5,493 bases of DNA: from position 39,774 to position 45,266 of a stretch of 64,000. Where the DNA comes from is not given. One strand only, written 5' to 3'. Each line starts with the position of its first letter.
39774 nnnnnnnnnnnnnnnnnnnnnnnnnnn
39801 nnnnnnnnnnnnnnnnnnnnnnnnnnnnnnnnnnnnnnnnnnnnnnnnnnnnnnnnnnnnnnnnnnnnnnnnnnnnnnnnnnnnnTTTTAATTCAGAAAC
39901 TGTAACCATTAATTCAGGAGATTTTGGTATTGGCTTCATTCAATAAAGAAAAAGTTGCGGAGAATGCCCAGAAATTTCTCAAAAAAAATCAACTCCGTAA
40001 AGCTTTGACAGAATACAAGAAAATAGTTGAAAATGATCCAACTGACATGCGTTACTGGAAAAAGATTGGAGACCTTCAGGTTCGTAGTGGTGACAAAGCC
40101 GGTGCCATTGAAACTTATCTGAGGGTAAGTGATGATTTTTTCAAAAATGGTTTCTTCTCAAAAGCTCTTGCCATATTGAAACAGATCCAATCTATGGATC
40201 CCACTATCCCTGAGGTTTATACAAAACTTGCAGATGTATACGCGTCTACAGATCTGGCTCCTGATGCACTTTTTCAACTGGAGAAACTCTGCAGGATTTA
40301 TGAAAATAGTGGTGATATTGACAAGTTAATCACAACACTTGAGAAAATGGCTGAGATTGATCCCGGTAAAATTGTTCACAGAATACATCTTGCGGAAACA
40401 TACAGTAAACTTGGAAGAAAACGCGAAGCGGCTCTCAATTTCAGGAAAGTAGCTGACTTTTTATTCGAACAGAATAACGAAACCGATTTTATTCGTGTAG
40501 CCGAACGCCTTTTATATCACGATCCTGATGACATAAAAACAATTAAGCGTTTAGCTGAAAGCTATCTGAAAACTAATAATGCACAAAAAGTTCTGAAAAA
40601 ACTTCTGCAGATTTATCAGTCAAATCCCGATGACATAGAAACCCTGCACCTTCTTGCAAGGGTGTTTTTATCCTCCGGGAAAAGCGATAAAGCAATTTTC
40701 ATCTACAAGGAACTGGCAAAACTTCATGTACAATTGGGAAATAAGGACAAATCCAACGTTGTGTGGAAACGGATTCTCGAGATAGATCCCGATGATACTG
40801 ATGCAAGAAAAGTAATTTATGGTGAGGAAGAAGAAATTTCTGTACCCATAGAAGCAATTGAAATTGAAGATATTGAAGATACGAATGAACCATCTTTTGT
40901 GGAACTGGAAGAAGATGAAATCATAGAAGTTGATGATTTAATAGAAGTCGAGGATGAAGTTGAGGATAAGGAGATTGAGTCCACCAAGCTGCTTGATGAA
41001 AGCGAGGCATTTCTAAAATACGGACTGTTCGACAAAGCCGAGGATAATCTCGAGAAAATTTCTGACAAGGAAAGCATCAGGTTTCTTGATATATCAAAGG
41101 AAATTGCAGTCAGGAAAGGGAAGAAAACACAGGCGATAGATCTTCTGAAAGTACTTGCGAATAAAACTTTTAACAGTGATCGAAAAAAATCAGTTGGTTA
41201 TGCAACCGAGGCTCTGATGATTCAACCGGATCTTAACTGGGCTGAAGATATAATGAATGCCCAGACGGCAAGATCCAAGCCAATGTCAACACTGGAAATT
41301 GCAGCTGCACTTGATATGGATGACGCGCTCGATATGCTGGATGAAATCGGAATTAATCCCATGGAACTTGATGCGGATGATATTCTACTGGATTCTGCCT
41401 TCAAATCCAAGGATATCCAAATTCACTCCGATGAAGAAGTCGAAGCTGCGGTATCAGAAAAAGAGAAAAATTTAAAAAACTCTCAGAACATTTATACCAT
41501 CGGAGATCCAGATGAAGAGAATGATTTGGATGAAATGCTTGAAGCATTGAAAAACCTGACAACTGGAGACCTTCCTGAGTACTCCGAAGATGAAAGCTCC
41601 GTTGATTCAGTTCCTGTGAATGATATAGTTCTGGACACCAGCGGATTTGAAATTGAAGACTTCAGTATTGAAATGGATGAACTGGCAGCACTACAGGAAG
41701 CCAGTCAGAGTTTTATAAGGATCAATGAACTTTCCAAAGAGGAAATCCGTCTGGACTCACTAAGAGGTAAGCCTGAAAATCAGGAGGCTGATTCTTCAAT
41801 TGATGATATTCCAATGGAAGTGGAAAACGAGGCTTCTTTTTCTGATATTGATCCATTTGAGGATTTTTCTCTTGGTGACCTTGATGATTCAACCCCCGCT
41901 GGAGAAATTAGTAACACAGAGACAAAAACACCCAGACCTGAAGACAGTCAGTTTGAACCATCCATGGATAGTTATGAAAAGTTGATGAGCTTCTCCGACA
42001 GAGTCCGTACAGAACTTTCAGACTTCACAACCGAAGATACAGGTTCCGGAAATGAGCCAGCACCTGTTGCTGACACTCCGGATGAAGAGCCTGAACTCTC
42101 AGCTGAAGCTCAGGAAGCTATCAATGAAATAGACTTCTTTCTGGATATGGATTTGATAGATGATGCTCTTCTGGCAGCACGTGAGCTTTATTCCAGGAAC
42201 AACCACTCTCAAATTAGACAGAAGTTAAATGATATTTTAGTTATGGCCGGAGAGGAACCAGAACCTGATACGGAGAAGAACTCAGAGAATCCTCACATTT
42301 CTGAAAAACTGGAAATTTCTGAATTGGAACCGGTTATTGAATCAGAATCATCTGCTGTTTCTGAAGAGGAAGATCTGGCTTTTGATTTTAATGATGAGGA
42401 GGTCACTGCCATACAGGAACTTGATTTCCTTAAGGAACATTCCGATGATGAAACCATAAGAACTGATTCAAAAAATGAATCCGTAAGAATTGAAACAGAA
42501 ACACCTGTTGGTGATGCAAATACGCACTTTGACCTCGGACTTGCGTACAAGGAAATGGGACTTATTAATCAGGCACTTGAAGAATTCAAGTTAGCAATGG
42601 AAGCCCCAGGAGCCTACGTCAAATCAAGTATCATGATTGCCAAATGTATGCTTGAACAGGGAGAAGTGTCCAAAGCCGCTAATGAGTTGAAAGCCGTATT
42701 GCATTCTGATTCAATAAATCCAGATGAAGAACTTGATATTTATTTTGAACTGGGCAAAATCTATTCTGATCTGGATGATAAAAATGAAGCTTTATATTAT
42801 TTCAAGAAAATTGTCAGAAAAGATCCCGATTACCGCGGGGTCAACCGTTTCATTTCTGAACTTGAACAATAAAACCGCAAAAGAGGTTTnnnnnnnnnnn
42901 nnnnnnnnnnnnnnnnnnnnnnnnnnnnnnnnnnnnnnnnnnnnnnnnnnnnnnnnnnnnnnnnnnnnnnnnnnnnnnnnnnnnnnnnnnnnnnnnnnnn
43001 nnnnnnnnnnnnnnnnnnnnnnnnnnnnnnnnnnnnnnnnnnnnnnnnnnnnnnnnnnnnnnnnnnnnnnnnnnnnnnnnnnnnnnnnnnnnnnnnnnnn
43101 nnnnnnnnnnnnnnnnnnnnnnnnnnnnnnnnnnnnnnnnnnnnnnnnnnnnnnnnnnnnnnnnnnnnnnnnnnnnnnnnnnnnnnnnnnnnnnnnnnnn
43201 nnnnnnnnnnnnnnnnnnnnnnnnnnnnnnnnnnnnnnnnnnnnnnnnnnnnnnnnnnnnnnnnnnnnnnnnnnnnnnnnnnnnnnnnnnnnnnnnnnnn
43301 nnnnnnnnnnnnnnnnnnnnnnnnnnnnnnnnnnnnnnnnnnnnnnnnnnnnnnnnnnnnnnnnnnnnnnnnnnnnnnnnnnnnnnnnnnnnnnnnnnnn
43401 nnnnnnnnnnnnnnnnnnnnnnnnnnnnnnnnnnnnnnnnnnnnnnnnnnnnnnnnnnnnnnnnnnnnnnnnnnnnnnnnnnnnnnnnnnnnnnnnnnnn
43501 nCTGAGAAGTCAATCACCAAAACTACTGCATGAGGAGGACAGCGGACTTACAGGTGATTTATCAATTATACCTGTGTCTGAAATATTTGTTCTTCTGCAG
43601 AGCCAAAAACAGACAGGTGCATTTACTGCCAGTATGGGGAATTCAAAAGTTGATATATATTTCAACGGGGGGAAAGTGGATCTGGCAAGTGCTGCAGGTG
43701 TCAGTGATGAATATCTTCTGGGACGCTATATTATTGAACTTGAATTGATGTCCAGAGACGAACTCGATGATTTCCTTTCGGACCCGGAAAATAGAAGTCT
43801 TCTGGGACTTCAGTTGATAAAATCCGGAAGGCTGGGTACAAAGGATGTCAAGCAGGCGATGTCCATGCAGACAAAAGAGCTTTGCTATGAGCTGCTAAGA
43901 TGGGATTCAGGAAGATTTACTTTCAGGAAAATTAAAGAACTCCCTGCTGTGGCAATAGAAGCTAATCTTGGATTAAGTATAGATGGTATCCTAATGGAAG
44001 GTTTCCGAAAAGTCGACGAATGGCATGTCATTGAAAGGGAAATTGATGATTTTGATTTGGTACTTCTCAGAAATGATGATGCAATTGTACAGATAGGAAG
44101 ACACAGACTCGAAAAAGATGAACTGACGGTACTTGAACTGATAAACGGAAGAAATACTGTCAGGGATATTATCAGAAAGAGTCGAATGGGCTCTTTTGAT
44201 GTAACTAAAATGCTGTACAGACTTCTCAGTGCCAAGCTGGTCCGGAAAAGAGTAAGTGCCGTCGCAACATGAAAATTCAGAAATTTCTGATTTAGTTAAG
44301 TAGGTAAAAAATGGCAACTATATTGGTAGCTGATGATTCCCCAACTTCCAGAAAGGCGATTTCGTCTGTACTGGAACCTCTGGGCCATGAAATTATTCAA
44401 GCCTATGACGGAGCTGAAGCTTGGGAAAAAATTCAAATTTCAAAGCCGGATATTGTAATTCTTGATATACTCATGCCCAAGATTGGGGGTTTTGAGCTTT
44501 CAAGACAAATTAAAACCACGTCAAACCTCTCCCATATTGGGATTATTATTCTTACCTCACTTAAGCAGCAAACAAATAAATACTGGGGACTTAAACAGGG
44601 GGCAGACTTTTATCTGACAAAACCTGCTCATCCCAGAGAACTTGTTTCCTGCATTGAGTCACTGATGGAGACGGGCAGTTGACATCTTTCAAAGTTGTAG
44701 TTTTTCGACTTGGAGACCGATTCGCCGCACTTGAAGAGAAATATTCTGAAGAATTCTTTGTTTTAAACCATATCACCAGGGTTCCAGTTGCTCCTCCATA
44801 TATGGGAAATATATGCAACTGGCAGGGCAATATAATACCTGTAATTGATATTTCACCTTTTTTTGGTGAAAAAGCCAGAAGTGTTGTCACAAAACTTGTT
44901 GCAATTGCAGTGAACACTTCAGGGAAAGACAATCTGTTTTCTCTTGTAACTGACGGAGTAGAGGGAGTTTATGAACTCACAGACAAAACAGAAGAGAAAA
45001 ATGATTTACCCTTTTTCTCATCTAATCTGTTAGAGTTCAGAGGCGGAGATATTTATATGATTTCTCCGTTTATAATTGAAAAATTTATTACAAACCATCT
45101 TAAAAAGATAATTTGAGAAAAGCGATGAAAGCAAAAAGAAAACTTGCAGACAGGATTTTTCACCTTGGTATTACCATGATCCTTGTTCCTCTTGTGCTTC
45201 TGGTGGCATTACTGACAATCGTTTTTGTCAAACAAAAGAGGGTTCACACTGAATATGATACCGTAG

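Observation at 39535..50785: MglB-like roadblock + acidic TPR + REC-DUF4388 + CheY + CheW + MCP + CheA operon lacks CheR/CheB: a Frz-like polarity/chemosensory system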

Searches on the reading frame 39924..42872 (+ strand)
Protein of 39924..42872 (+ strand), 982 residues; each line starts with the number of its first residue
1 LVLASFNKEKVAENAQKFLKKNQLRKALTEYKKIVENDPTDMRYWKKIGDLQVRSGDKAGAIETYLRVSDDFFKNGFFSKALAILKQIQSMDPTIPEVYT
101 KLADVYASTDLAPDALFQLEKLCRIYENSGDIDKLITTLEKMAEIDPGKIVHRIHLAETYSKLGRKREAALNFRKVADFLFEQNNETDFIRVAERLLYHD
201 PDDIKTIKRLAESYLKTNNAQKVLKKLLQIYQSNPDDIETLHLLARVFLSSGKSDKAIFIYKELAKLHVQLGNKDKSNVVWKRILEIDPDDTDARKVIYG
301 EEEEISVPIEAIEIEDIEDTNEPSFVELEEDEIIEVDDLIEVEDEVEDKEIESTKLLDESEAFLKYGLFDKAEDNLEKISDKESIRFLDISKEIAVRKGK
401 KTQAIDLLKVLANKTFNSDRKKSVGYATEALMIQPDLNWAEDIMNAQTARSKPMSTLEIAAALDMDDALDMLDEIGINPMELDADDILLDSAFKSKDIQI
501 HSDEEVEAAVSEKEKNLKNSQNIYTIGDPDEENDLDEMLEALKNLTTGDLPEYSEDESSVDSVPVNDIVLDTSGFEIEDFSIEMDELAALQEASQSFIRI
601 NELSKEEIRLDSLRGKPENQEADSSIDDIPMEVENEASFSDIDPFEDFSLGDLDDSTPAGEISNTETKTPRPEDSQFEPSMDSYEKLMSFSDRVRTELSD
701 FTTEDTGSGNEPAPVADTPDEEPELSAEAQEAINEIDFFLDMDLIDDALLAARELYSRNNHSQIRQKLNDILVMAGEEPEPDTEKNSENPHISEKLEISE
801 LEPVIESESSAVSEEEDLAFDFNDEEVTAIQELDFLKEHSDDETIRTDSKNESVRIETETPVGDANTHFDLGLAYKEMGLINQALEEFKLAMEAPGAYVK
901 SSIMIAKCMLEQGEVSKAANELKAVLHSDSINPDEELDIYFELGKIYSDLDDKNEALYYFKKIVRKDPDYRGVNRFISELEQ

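Call 4: search_protein_families(library=pfam, proteins=[window:39924-42872:+], max_evalue=0.01)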
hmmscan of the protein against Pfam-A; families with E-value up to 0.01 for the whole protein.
window:39924-42872:+ (982 aa): 24 families
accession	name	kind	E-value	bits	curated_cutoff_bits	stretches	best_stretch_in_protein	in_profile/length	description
PF14559.12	TPR_19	-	1.4e-25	89.9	25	0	218-265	8-52/68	Tetratricopeptide repeat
PF13428.12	TPR_14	-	1.1e-23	81.8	23.5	0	261-296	4-39/44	Tetratricopeptide repeat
PF07719.23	TPR_2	-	4.8e-22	76.6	27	1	939-970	3-34/34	Tetratricopeptide repeat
PF13181.12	TPR_8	-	1.9e-19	68.5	25.7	1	938-969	2-33/34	Tetratricopeptide repeat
PF13431.12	TPR_17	-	9.2e-18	63.4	24.4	0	229-258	4-33/34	Tetratricopeptide repeat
PF13424.12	TPR_12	-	2.9e-17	63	30.1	1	210-263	9-70/77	Tetratricopeptide repeat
PF13432.12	TPR_16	-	3e-14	53.6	32.7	1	15-67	4-56/65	Tetratricopeptide repeat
PF13174.12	TPR_6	-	3.9e-12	46.4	26.3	0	940-969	3-32/33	Tetratricopeptide repeat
PF13414.12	TPR_11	-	8.4e-12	45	26.8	0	17-56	3-42/42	TPR repeat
PF00515.34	TPR_1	-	9.8e-12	44.6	27.8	1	938-970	2-34/34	Tetratricopeptide repeat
PF13176.12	TPR_7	-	3.5e-10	39.6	27.9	0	240-273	1-34/36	Tetratricopeptide repeat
PF13371.12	TPR_9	-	6.2e-09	36.2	35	0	124-170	3-49/73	Tetratricopeptide repeat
PF14561.12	TPR_20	-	9.4e-09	35.9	25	0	190-232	8-50/90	Tetratricopeptide repeat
PF12895.13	ANAPC3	-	4.1e-08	33.8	27.2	1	183-263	2-81/82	Anaphase-promoting complex, cyclosome, subunit 3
PF03704.23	BTAD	-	5.5e-08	33.7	22.1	0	15-68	69-122/146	Bacterial transcriptional activator domain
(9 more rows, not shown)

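Call 5: search_protein_families(library=ncbifam, proteins=[window:39924-42872:+], max_evalue=0.01)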
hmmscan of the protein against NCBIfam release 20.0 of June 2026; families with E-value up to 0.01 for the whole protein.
window:39924-42872:+ (982 aa): 22 families
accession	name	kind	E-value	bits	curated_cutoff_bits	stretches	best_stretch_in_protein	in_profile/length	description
NF052243.1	T4PFormProtSgmX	equivalog_domain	6.3e-75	253.2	1800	1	7-980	2-1013/1065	type IV pili formation protein SgmX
NF040959.1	MamA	equivalog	1.8e-25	89.6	200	2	863-970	69-172/204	magnetosome protein MamA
TIGR02917.1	PEP_TPR_lipo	equivalog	2.7e-22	78.5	312.2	3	182-268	511-597/899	XrtA/PEP-CTERM system TPR-repeat protein PrsT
NF008757.0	PRK11788.1-5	equivalog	1.5e-15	57.3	363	2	12-159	184-329/388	lipopolysaccharide assembly protein LapB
TIGR02521.1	type_IV_pilW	equivalog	5.2e-14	52.4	154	0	854-927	20-93/234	type IV pilus biogenesis/stability protein PilW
NF008756.0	PRK11788.1-4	equivalog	6.1e-12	45.3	474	2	119-260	144-271/389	lipopolysaccharide assembly protein LapB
NF008753.0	PRK11788.1-1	equivalog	8e-10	38.4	395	1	825-967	139-279/389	lipopolysaccharide assembly protein LapB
NF052415.1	T3SS_chap_SctY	equivalog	3.5e-09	37.1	70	0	195-262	31-101/106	type III secretion apparatus assembly chaperone SctY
TIGR02552.1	LcrH_SycD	equivalog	6.2e-09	35.7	104.8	0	865-933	52-120/136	SycD/LcrH family type III secretion system chaperone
TIGR02795.1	tol_pal_ybgF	equivalog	2.8e-08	34.4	90.1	0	16-72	47-106/119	tol-pal system protein YbgF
NF008755.0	PRK11788.1-3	equivalog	3e-08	33.4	430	0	12-69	184-241/388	lipopolysaccharide assembly protein LapB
NF033758.1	gliding_GltE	equivalog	8.1e-08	31.7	225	1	864-939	221-296/411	adventurous gliding motility TPR repeat lipoprotein GltE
NF033762.1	social_mot_Tgl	equivalog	1.6e-07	31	225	0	856-898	22-64/252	social motility TPR repeat lipoprotein Tgl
NF008520.0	PRK11447.1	equivalog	2.6e-07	28.8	858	1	66-267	499-700/1157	cellulose synthase complex outer membrane protein BcsC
NF052312.1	T9SS_PorW_SprE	equivalog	3.1e-07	29.4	250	1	898-971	178-250/716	type IX secretion system periplasmic lipoprotein PorW/SprE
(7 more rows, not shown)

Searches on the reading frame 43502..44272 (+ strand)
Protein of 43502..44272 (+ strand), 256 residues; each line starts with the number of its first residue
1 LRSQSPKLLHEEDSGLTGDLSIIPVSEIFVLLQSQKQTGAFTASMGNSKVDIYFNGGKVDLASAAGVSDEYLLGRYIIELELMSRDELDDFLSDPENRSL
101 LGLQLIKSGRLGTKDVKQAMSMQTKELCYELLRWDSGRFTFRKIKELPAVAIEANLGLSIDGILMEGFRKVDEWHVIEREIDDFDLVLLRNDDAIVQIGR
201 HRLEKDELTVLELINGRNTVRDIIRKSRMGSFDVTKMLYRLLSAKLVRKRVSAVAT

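Call 65: predict_structure(alignment_id=A2)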
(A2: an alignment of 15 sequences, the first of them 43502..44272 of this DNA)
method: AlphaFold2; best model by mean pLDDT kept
length: 256 residues; sequences in the alignment: 15
mean_pLDDT: 75.4   pTM: 0.65
mean pLDDT of the five models: 75.4, 72.2, 71.3, 68.2, 66.9
residues with pLDDT >= 90: 56; 70-90: 111; 50-70: 68; < 50: 21
segments of 3 or more residues with pLDDT < 50: 1-11, 178-181
pLDDT, mean of each block of 10 residues (from residue 1): 39 71 85 91 91 94 87 88 88 73 80 90 90 87 85 89 72 50 53 59 69 68 76 68 56 51
secondary structure, 60 per line:
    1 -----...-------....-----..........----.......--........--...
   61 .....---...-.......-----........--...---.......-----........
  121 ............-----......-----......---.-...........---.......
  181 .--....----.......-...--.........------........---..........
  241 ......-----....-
elements in order: E16-19 H25-34 E39-45 E48-55 E58-65 H73-79 H85-92 H101-107 H113-132 E138-143 H149-154 H160-170 H174-181 H184-187 H192-198 H205-213 H220-227 H231-246 H252-255

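Call 67: fold_search(model_id=the predicted structure, library=pdb)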
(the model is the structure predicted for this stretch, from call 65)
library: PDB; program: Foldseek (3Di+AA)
matches with E <= 10: 500; with E <= 0.001: 0
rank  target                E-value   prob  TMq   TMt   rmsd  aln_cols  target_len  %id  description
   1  1h0m_D                1.3e-01  0.20  0.17  0.18  14.9       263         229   10  Three-dimensional structure of the quorum sensing protein TraR bound to its autoinducer and to its target DNA (released 2002-08-29)
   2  1l3l_A                1.8e-01  0.18  0.17  0.18  15.4       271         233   11  Crystal structure of a bacterial quorum-sensing transcription factor complexed with pheromone and DNA (released 2002-07-03)
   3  4y13                  2.4e-01  0.13  0.17  0.18  16.9       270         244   14  SdiA in complex with octanoyl-rac-glycerol (released 2015-04-08)
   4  1h0m_B                2.6e-01  0.14  0.17  0.18  14.9       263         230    9  Three-dimensional structure of the quorum sensing protein TraR bound to its autoinducer and to its target DNA (released 2002-08-29)
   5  1h0m_A                2.9e-01  0.15  0.17  0.19  14.9       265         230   10  Three-dimensional structure of the quorum sensing protein TraR bound to its autoinducer and to its target DNA (released 2002-08-29)
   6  4y15_A                3.6e-01  0.12  0.17  0.18  17.0       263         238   13  SdiA in complex with 3-oxo-C6-homoserine lactone (released 2015-04-08)
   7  4y15_B                3.6e-01  0.11  0.17  0.18  17.8       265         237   13  SdiA in complex with 3-oxo-C6-homoserine lactone (released 2015-04-08)
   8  3szt_A                4.7e-01  0.09  0.16  0.17  17.2       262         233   12  Quorum Sensing Control Repressor, QscR, Bound to N-3-oxo-dodecanoyl-L-Homoserine Lactone (released 2011-09-28)
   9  4y17_C                5.4e-01  0.30  0.17  0.18  12.2       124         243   18  SdiA in complex with 3-oxo-C8-homoserine lactone (released 2015-04-08)
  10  8dy9_I                6.7e-01  0.47  0.21  0.18  12.9       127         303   11  Streptomyces venezuelae RNAP unconstrained open promoter complex with WhiA and WhiB transcription factors (released 2023-03-01)
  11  9jvt_g                8.2e-01  0.35  0.14  0.10  10.5        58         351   14  Structure of the C-terminal 4 domains (V4-V6-HP) villin bound to an actin (released 2025-10-15)
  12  3qp5_C                8.2e-01  0.09  0.17  0.18  18.5       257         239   12  Crystal structure of CviR bound to antagonist chlorolactone (CL) (released 2011-03-30)
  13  4lgw                  8.2e-01  0.08  0.17  0.18  17.1       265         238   11  Crystal structure of Escherichia coli SdiA in the space group P6522 (released 2014-03-19)
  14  3kln_C                8.7e-01  0.80  0.17  0.20   9.4        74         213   15  Vibrio cholerae VpsT (released 2010-02-09)
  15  3onq_B                9.1e-01  0.20  0.18  0.18  12.6       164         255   14  Crystal Structure of Regulator of Polyketide Synthase Expression BAD_0249 from Bifidobacterium adolescentis (released 2010-09-08)
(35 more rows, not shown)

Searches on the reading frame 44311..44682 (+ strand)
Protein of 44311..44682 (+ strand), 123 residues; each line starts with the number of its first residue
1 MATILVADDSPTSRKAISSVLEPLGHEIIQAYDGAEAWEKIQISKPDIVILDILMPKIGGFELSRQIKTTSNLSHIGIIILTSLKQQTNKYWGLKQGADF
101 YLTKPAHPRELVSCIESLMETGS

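Call 4: search_protein_families(library=pfam, proteins=[window:44311-44682:+], max_evalue=0.01)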
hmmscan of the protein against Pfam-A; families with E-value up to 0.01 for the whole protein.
window:44311-44682:+ (123 aa): 1 family
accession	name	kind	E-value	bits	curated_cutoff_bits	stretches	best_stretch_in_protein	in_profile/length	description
PF00072.30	Response_reg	-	5.3e-25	88.2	30.2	1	4-115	1-110/111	Response regulator receiver domain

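Call 5: search_protein_families(library=ncbifam, proteins=[window:44311-44682:+], max_evalue=0.01)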
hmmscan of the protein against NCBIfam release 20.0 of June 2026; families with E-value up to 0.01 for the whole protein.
window:44311-44682:+ (123 aa): 96 families (the best 25 are shown)
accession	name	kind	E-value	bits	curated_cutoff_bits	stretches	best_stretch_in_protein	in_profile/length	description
NF007135.0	PRK09581.1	equivalog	4.4e-28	98.3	474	1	1-119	2-120/457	PleD family two-component system response regulator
NF045944.1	ResRegRpaBCyano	equivalog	2e-26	92.8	330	1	5-119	1-112/229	response regulator transcription factor RpaB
TIGR02154.1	PhoB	equivalog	7e-24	84.4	296.2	1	2-119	3-120/226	phosphate regulon transcriptional regulator PhoB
NF033120.0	vanR_FM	exception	4.2e-22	78.9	460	1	3-116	5-115/231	vancomycin resistance response regulator transcription factor, VanR-F/VanR-M family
NF040534.1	resp_reg_YycF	equivalog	2.8e-21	75.9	340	1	3-117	2-113/231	response regulator YycF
NF008034.0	PRK10766.1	equivalog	3.2e-20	72.6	275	1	3-118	4-116/231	two-component system response regulator TorR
NF040689.1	MtrAB_MtrA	equivalog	3.2e-20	72.4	300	1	4-117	1-111/219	MtrAB system response regulator MtrA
NF041733.1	resp_reg_CseB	equivalog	1.7e-19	70.1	350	1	3-119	2-115/228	two-component system response regulator CseB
NF033117.2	vanR_ACDEGLN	exception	2.9e-19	69.5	350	1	4-116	1-110/226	VanR-ABDEGLN family response regulator transcription factor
NF008296.0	PRK11083.1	equivalog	8.9e-19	67.8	273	1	2-119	4-118/228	two-component system response regulator CreB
NF053854.1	RespRegPhoBBctds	equivalog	9.2e-19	67.7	270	1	4-120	1-116/225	two-component system response regulator PhoB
NF008378.0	PRK11173.1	equivalog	8.7e-18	64.5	334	1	3-115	5-114/238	two-component system response regulator ArcA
NF041367.1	CheY_Halo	equivalog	1.2e-17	64.3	200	1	4-117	1-112/114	chemotaxis protein CheY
NF045991.1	RespRegCtrARhodob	equivalog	3.1e-17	63.1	350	1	2-119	2-116/224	response regulator transcription factor CtrA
NF041734.1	resp_reg_RppA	equivalog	7.7e-17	61.4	250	1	4-118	3-117/229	two-component system response regulator RppA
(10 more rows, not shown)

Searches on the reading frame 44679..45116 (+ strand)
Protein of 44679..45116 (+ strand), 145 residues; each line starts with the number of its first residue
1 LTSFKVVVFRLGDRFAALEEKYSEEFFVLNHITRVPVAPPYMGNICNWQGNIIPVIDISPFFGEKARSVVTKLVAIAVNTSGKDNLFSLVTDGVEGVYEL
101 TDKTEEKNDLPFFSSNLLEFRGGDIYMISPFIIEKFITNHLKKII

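Call 4: search_protein_families(library=pfam, proteins=[window:44679-45116:+], max_evalue=0.01)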
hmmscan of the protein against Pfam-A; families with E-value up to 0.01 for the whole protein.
window:44679-45116:+ (145 aa): 1 family
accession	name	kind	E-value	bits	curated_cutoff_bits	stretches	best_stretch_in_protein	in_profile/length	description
PF01584.24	CheW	-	4.1e-13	49.6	23.5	1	6-108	2-102/138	CheW-like domain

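Call 5: search_protein_families(library=ncbifam, proteins=[window:44679-45116:+], max_evalue=0.01)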
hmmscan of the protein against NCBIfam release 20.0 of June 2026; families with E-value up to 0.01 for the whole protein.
window:44679-45116:+ (145 aa): 1 family
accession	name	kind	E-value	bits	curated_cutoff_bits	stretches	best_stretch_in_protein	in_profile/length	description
NF007903.0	PRK10612.1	equivalog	1.5e-06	28.1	260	1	6-103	19-114/167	chemotaxis protein CheW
